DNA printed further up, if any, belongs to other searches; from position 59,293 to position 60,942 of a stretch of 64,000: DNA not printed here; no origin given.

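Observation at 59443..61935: Tandem squalene/phytoene-synthase paralogs, a possible HpnC/HpnD-type two-enzyme route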

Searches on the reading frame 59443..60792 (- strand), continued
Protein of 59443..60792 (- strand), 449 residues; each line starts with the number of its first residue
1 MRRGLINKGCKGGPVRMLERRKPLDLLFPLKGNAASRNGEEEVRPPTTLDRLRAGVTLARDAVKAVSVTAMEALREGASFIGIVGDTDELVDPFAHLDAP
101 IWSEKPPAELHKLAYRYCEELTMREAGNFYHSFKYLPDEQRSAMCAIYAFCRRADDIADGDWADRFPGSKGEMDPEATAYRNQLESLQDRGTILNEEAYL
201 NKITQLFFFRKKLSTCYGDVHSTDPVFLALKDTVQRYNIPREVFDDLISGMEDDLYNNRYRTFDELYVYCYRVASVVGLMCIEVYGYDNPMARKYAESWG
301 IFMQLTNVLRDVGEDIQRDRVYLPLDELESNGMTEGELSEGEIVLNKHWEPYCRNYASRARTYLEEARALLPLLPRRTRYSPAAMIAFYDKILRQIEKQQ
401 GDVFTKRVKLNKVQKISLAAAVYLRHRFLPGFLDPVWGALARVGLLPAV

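Call 50: get_annotated_region(hit=H31, flank=3000)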
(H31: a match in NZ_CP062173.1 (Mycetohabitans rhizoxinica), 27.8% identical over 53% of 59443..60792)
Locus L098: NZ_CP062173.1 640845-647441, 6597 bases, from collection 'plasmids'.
description: Mycetohabitans rhizoxinica strain B47 plasmid megaplasmid, complete sequence
organism: Mycetohabitans rhizoxinica (NCBI taxid 412963)
taxonomy: Bacteria; Pseudomonadota; Betaproteobacteria; Burkholderiales; Burkholderiaceae; Mycetohabitans; Mycetohabitans rhizoxinica
host: -; source: Rhizopus microsporus,bacterial culture,soil; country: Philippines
typing (MOB-suite, as given by PLSDB): non-mobilizable
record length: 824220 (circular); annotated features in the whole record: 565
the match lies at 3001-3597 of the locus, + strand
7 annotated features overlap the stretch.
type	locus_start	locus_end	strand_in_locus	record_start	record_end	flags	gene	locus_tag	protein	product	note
CDS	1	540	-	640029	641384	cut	-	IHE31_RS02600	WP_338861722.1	hypothetical protein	-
CDS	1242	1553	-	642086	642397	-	-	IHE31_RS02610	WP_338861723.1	hypothetical protein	-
CDS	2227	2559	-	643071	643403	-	-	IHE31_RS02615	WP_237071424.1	SMR family transporter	-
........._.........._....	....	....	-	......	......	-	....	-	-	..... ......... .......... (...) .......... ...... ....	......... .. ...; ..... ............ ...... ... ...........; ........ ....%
CDS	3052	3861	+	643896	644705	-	hpnD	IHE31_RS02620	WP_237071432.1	presqualene diphosphate synthase HpnD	GO:0016117 - carotenoid biosynthetic process [Evidence IEA]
CDS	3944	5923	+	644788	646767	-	shc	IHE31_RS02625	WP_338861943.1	squalene--hopene cyclase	GO:0019746 - hopanoid biosynthetic process [Evidence IEA]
CDS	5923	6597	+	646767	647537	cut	-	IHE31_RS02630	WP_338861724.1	5'-methylthioadenosine nucleosidase/S-adenosylhomocysteine nucleosidase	-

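Call 54: search_protein_families(library=ncbifam, proteins=[L080:7406-8848:+, L080:8896-9852:+, L090:1491-2933:+, L090:2908-3915:+, L080:9998-11305:+], max_evalue=0.00001)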
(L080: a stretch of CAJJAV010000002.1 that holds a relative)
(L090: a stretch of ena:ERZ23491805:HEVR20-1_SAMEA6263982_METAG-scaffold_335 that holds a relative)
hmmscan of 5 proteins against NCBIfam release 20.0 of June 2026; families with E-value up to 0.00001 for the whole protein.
L080:7406-8848:+ (480 aa): 19 families
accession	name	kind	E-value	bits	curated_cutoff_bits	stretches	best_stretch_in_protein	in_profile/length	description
TIGR03467.1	HpnE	equivalog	2.3e-96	323.7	283.05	1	6-453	1-430/430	hydroxysqualene dehydroxylase HpnE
TIGR02732.1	zeta_caro_desat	equivalog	5.1e-28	98.2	622.15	2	6-256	2-257/474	9,9'-di-cis-zeta-carotene desaturase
NF005560.0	PRK07233.1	equivalog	5.6e-24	84.8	252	1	5-453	2-430/435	hypothetical protein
TIGR02731.1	phytoene_desat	equivalog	4.6e-23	81.7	569.4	1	6-451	2-452/453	15-cis-phytoene desaturase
TIGR02734.1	crtI_fam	subfamily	3.1e-11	42.6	238.1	1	6-56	1-49/504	phytoene desaturase family protein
NF045637.1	carotdesatCrtDProt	equivalog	4.6e-11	41.9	580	1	6-89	1-83/485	1-hydroxycarotenoid 3,4-desaturase CrtD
TIGR00275.1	TIGR00275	subfamily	3e-10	39.5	183.8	0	6-42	1-37/401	aminoacetone oxidase family FAD-binding enzyme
NF058655.1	CrtID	equivalog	3.3e-10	39.4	640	1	6-76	1-71/478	bifunctional phytoene desaturase/3,4-desaturase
NF005547.0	PRK07208.1-3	equivalog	4.9e-09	35.4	380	1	3-90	4-90/465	hypothetical protein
NF006130.0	PRK08274.1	equivalog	5.7e-08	32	369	0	5-40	7-44/467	FAD-dependent tricarballylate dehydrogenase TcuA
TIGR02733.1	desat_CrtD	equivalog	1.2e-07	30.8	549.7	1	4-55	2-51/492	C-3',4' desaturase CrtD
TIGR03197.1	MnmC_Cterm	equivalog_domain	1.4e-07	30.9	174.2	1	5-44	1-40/400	FAD-dependent 5-carboxymethylaminomethyl-2-thiouridine(34) oxidoreductase MnmC1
NF005548.0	PRK07208.1-4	equivalog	1.5e-07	30.4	389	1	4-83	4-81/488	hypothetical protein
NF040770.1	hetero_SS_HdrA2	exception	2.5e-07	29.2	1100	1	4-45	140-181/777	CoB-CoM heterodisulfide reductase HdrA2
NF045599.1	bili_reduct_long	exception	6.3e-07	28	750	1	4-50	382-428/641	bilirubin reductase, long form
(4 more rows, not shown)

L080:8896-9852:+ (318 aa): 5 families
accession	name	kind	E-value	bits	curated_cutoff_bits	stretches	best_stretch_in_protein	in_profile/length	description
TIGR03464.1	HpnC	equivalog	2.5e-84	282.9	250.45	1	40-306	3-265/267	squalene synthase HpnC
TIGR03465.1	HpnD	equivalog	2.5e-45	154.6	278.6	1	44-304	7-262/267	presqualene diphosphate synthase HpnD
NF045686.1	PhytoSynCyanob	equivalog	4.3e-37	127.9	550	1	25-302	14-299/310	15-cis-phytoene synthase CrtB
NF042419.1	Phyto_syn_CrtB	equivalog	1.3e-17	64.3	480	1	33-303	7-279/306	15-cis-phytoene synthase CrtB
NF045921.1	PhytnSynCrtBRhod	equivalog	8.8e-15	54.9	500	1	44-253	19-222/307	15-cis-phytoene synthase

L090:1491-2933:+ (480 aa): 14 families
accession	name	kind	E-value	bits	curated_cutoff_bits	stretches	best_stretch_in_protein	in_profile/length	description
TIGR03467.1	HpnE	equivalog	5.8e-92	309.2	283.05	1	5-453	2-429/430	hydroxysqualene dehydroxylase HpnE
TIGR02732.1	zeta_caro_desat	equivalog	1.8e-24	86.5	622.15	2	5-178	3-180/474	9,9'-di-cis-zeta-carotene desaturase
NF005560.0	PRK07233.1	equivalog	1.5e-23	83.3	252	1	4-455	3-431/435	hypothetical protein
TIGR02731.1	phytoene_desat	equivalog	1.6e-17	63.4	569.4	1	3-451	1-451/453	15-cis-phytoene desaturase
TIGR00562.1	proto_IX_ox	equivalog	1.6e-09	36.9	97.85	0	4-95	5-94/470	protoporphyrinogen oxidase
TIGR00275.1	TIGR00275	subfamily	1.2e-08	34.2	183.8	0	5-42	2-37/401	aminoacetone oxidase family FAD-binding enzyme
NF008845.0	PRK11883.1-5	equivalog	1.7e-07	30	560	0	3-47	6-54/468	protoporphyrinogen oxidase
NF058655.1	CrtID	equivalog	3e-07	29.7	640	0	5-68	2-63/478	bifunctional phytoene desaturase/3,4-desaturase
NF007123.0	PRK09564.1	equivalog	4.8e-07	28.8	458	0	216-281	189-254/444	CoA-disulfide reductase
NF005548.0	PRK07208.1-4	equivalog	8.5e-07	27.9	389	0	2-88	4-86/488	hypothetical protein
TIGR02734.1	crtI_fam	subfamily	1.9e-06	26.9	238.1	0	4-47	1-42/504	phytoene desaturase family protein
NF009081.0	PRK12416.1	equivalog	5.2e-06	25.6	702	0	2-49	2-53/466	protoporphyrinogen oxidase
NF005546.0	PRK07208.1-2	equivalog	5.7e-06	25.2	418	0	3-46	6-48/527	hypothetical protein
NF040770.1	hetero_SS_HdrA2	exception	6.9e-06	24.4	1100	0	4-46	142-182/777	CoB-CoM heterodisulfide reductase HdrA2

L090:2908-3915:+ (335 aa): 5 families
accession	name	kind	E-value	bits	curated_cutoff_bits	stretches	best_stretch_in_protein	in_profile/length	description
TIGR03464.1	HpnC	equivalog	4.6e-92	308.3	250.45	1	49-315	2-264/267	squalene synthase HpnC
TIGR03465.1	HpnD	equivalog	8.2e-52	175.9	278.6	1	52-318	5-266/267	presqualene diphosphate synthase HpnD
NF045686.1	PhytoSynCyanob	equivalog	2.4e-38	132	550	1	34-318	13-305/310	15-cis-phytoene synthase CrtB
NF042419.1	Phyto_syn_CrtB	equivalog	1.9e-19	70.3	480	1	70-315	32-281/306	15-cis-phytoene synthase CrtB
NF045921.1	PhytnSynCrtBRhod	equivalog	5.2e-18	65.5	500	1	43-316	8-275/307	15-cis-phytoene synthase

L080:9998-11305:+ (435 aa): 6 families
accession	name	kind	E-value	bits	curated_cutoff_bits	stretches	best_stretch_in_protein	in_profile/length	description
TIGR03465.1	HpnD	equivalog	1.9e-70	237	278.6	2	188-410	46-266/267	presqualene diphosphate synthase HpnD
NF045686.1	PhytoSynCyanob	equivalog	3.3e-52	177.5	550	2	196-414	80-309/310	15-cis-phytoene synthase CrtB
TIGR03464.1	HpnC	equivalog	1.5e-49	168.9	250.45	1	113-407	6-264/267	squalene synthase HpnC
NF045921.1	PhytnSynCrtBRhod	equivalog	3.5e-37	128.5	500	1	189-411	56-278/307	15-cis-phytoene synthase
NF042419.1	Phyto_syn_CrtB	equivalog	1.2e-30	107.1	480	1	123-406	25-280/306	15-cis-phytoene synthase CrtB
TIGR01559.1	squal_synth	equivalog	4.2e-08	32.7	286.75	1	225-311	105-199/337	squalene synthase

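Call 79: predict_structure(alignment_id=A1)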
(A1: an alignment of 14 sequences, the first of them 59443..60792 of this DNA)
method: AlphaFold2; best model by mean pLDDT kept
length: 449 residues; sequences in the alignment: 14
mean_pLDDT: 61.3   pTM: 0.57
mean pLDDT of the five models: 61.3, 57.9, 51.3, 48.4, 46.7
residues with pLDDT >= 90: 14; 70-90: 152; 50-70: 152; < 50: 131
segments of 3 or more residues with pLDDT < 50: 1-87, 191-194, 257-262, 315-327, 339-346, 399-410
pLDDT, mean of each block of 10 residues (from residue 1): 29 27 29 34 43 34 33 39 46 77 85 90 67 73 86 70 59 71 66 57 77 87 90 88 75 57 55 66 74 76 66 49 48 53 46 69 84 72 69 62 38 59 56 65 59
secondary structure, 60 per line:
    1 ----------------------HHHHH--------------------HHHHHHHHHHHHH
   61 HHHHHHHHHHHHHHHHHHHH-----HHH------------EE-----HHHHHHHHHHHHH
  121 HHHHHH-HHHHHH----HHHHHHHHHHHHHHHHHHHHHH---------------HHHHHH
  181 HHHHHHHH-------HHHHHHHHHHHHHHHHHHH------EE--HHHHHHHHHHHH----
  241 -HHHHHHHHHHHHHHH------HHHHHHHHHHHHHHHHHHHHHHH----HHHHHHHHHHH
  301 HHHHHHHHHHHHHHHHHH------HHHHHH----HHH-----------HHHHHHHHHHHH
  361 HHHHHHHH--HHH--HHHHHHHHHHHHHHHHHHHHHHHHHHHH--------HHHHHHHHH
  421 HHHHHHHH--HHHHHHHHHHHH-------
elements in order: H23-27 H48-80 H108-126 H128-133 H138-159 H175-188 H196-214 H225-236 H242-256 H263-285 H290-318 H325-330 H349-368 H376-403 H412-428 H431-442

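Call 95: search_protein_representatives(protein=window:59443-60744:-)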
Query: 433 residues. Proteins with E-value up to 0.001 (for the whole library): 11375; up to 1e-10: 6166; up to 1e-30: 821. The best 150 are listed.
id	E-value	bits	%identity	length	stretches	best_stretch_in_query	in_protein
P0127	2.2e-273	923.3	93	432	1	1-433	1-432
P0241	1.5e-98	347.3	47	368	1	59-413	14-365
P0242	1.1e-94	334.5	78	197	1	1-199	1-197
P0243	7.6e-84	298.8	42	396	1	45-415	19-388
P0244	1.9e-81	290.9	76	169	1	264-433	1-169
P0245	9.8e-78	278.7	39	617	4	190-410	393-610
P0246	1.9e-77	277.8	74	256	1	235-403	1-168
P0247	6.5e-76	272.7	35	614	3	203-415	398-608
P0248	6.3e-74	266.1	37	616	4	196-407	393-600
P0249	5.5e-72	259.7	38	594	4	211-409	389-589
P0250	1.2e-71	258.6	36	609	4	205-408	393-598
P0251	1.5e-71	258.3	37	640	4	207-402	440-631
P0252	2.1e-71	257.8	59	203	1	212-413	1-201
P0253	1.2e-67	245.5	39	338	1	97-402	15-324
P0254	1.2e-67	245.5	39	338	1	96-406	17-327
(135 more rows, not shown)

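Call 97: search_protein_families(library=ncbifam, alignment_id=A4, max_evalue=1e-83)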
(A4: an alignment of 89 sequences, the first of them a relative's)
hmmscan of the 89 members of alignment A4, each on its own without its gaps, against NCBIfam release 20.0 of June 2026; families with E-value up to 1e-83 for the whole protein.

A. member 1, P0241 (368 aa): 0 families

B. families by the number of members that match (of 89 scanned): 3 families
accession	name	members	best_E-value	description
TIGR03465.1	HpnD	45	6.4e-161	presqualene diphosphate synthase HpnD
TIGR03464.1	HpnC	36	5.4e-156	squalene synthase HpnC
NF045686.1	PhytoSynCyanob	13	4.1e-114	15-cis-phytoene synthase CrtB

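Call 100: find_encoding_contigs(protein=P0241, flank=8000, max_places=3)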
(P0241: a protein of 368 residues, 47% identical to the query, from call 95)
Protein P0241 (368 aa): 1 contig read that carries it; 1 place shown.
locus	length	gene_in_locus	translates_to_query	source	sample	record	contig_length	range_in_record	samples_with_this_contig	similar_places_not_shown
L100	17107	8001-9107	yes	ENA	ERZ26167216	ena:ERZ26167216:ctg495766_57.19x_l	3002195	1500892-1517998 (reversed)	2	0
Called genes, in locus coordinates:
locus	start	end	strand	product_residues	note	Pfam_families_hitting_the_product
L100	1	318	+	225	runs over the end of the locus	PF01862:PvlArgDC (weak)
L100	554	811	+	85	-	-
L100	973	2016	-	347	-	PF00535:Glycos_transf_2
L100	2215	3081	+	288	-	-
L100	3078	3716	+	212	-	PF00106:adh_short (faint)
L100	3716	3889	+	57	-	-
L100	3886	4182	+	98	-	-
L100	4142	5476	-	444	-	PF01336:tRNA_anti-codon, PF00152:tRNA-synt_2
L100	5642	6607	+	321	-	PF00696:AA_kinase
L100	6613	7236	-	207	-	PF02600:DsbB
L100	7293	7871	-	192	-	PF00578:AhpC-TSA (weak), PF00085:Thioredoxin (faint), PF13098:Thioredoxin_2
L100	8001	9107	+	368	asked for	PF00494:SQS_PSY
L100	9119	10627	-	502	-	PF03235:GmrSD_N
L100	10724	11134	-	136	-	-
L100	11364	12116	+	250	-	-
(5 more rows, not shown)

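Call 101: find_encoding_contigs(protein=P0243, flank=6000, max_places=2)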
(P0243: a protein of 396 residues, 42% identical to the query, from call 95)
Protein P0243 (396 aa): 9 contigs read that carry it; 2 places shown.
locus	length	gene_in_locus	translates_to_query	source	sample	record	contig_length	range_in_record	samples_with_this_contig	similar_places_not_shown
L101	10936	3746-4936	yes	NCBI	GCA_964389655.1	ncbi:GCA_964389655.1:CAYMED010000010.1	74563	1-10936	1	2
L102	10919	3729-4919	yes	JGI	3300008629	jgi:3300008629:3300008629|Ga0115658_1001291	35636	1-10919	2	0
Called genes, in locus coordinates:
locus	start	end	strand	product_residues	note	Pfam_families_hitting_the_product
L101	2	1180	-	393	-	?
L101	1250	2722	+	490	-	PF00070:Pyr_redox (faint), PF01134:GIDA (weak), PF01266:DAO, PF03486:HI0933_like (faint), PF07992:Pyr_redox_2 (weak), PF12831:FAD_oxidored, PF13450:NAD_binding_8, PF01593:Amino_oxidase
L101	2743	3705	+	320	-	PF00494:SQS_PSY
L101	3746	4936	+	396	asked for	PF00494:SQS_PSY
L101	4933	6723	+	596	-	PF04068:Fer4_RLI, PF00037:Fer4 (weak), PF12837:Fer4_6 (weak), PF02463:SMC_N (faint), PF00004:AAA (faint), PF00005:ABC_tran, PF13304:AAA_21 (faint), PF00005:ABC_tran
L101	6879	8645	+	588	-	-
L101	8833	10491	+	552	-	PF12705:PDDEXK_1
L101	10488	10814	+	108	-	-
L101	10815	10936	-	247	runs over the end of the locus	PF09754:PAC2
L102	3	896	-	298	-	?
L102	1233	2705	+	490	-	PF00070:Pyr_redox (faint), PF01134:GIDA (weak), PF01266:DAO, PF03486:HI0933_like (faint), PF07992:Pyr_redox_2 (weak), PF12831:FAD_oxidored, PF13450:NAD_binding_8, PF01593:Amino_oxidase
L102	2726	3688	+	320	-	PF00494:SQS_PSY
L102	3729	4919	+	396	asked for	PF00494:SQS_PSY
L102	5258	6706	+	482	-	PF00005:ABC_tran, PF13304:AAA_21 (faint), PF02463:SMC_N (faint), PF00005:ABC_tran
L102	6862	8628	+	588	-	-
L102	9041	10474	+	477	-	PF12705:PDDEXK_1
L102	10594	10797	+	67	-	-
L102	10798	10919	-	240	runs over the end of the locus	PF09754:PAC2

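Call 102: find_encoding_contigs(protein=P0253, flank=6000, max_places=2)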
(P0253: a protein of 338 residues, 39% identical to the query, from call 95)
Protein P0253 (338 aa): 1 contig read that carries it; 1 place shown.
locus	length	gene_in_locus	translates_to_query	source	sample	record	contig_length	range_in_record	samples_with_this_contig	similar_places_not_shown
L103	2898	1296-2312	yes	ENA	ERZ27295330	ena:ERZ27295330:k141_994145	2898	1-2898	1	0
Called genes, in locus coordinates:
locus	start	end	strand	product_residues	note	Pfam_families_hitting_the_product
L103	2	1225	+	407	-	?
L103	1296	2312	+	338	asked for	PF00494:SQS_PSY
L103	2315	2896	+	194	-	?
